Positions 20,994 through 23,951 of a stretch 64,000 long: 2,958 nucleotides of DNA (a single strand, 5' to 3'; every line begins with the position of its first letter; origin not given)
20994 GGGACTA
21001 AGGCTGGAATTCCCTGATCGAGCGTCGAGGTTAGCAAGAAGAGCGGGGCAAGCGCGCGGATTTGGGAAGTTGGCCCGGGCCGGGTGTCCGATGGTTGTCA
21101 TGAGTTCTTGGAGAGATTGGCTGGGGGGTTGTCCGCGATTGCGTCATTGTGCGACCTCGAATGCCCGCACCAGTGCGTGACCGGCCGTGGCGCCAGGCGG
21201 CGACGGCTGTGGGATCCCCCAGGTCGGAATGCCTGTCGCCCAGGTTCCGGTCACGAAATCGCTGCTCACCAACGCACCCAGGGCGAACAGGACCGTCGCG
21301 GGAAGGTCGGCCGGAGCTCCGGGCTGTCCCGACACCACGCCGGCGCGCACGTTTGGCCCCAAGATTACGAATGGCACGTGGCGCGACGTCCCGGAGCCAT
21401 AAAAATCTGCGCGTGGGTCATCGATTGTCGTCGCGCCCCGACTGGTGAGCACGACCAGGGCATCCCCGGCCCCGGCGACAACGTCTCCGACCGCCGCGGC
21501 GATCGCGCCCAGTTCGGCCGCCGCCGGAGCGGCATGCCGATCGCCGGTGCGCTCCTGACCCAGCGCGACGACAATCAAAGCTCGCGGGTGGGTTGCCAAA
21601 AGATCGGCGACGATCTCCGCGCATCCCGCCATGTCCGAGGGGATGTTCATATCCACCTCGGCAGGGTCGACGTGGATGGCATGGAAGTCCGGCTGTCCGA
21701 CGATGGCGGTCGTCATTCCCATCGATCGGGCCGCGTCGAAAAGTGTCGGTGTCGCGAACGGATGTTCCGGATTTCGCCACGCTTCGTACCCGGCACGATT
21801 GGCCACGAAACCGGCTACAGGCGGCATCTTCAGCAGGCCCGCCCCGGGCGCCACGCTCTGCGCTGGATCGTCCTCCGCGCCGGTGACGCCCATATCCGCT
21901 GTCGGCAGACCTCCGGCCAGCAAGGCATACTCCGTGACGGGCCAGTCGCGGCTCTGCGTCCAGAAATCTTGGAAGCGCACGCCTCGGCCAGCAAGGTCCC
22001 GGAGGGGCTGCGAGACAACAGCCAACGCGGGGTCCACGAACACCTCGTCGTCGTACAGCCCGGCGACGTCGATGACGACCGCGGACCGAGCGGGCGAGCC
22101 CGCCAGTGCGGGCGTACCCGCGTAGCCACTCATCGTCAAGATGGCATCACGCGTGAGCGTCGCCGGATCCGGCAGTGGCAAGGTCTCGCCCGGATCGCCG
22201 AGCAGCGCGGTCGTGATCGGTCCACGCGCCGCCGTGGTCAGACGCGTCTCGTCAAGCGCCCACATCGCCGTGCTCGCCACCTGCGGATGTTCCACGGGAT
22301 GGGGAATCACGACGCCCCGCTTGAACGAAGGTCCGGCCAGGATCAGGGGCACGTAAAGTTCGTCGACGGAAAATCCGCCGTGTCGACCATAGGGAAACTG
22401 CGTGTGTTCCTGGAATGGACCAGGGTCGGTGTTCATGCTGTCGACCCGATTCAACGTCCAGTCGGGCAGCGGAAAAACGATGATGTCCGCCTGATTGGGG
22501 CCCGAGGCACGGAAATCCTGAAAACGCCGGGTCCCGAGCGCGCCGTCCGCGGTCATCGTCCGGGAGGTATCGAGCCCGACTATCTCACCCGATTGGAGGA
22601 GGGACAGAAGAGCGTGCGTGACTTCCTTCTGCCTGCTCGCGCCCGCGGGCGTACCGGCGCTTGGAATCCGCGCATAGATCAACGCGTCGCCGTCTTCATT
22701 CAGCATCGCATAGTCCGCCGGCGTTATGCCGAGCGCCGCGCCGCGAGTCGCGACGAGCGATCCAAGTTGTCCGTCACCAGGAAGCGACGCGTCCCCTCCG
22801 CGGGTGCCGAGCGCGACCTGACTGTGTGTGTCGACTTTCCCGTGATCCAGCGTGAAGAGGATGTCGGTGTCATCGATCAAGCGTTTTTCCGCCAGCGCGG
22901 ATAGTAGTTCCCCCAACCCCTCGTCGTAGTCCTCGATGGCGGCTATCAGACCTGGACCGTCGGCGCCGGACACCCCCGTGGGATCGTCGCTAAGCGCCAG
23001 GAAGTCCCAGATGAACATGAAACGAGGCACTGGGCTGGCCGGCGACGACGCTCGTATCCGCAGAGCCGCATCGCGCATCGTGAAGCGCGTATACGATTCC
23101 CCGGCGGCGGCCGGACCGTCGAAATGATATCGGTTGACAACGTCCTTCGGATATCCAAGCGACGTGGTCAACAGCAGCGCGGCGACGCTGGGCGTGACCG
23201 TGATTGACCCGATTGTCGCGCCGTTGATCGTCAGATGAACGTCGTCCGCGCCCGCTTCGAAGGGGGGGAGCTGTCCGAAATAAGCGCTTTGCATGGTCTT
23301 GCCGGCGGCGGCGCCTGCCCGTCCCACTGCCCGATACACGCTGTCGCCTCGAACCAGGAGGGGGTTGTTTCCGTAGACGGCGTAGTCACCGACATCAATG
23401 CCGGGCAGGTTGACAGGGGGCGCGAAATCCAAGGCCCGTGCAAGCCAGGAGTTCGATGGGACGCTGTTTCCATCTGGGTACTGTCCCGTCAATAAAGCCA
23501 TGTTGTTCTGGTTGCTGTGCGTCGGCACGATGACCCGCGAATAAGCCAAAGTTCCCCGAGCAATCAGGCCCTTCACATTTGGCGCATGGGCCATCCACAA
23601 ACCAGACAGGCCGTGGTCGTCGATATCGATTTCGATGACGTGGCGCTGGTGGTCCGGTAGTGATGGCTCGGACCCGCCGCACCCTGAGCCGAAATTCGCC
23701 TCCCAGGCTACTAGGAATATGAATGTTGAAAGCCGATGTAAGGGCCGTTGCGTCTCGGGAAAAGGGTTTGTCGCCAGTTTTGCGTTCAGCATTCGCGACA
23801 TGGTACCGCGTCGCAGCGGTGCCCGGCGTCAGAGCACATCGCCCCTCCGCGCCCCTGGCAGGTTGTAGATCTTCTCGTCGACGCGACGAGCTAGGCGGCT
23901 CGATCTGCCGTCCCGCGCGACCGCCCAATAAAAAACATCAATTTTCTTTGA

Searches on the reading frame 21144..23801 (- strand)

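Call 60: search_protein_families(library=pfam, proteins=[window:21144-23801:-], max_evalue=0.00001)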
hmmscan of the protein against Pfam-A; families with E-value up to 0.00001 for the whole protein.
window:21144-23801:- (885 aa): 1 family
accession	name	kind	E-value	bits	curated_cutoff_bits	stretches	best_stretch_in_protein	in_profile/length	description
PF01663.27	Phosphodiest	-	2.8e-12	47.3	23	1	71-475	18-340/342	Type I phosphodiesterase / nucleotide pyrophosphatase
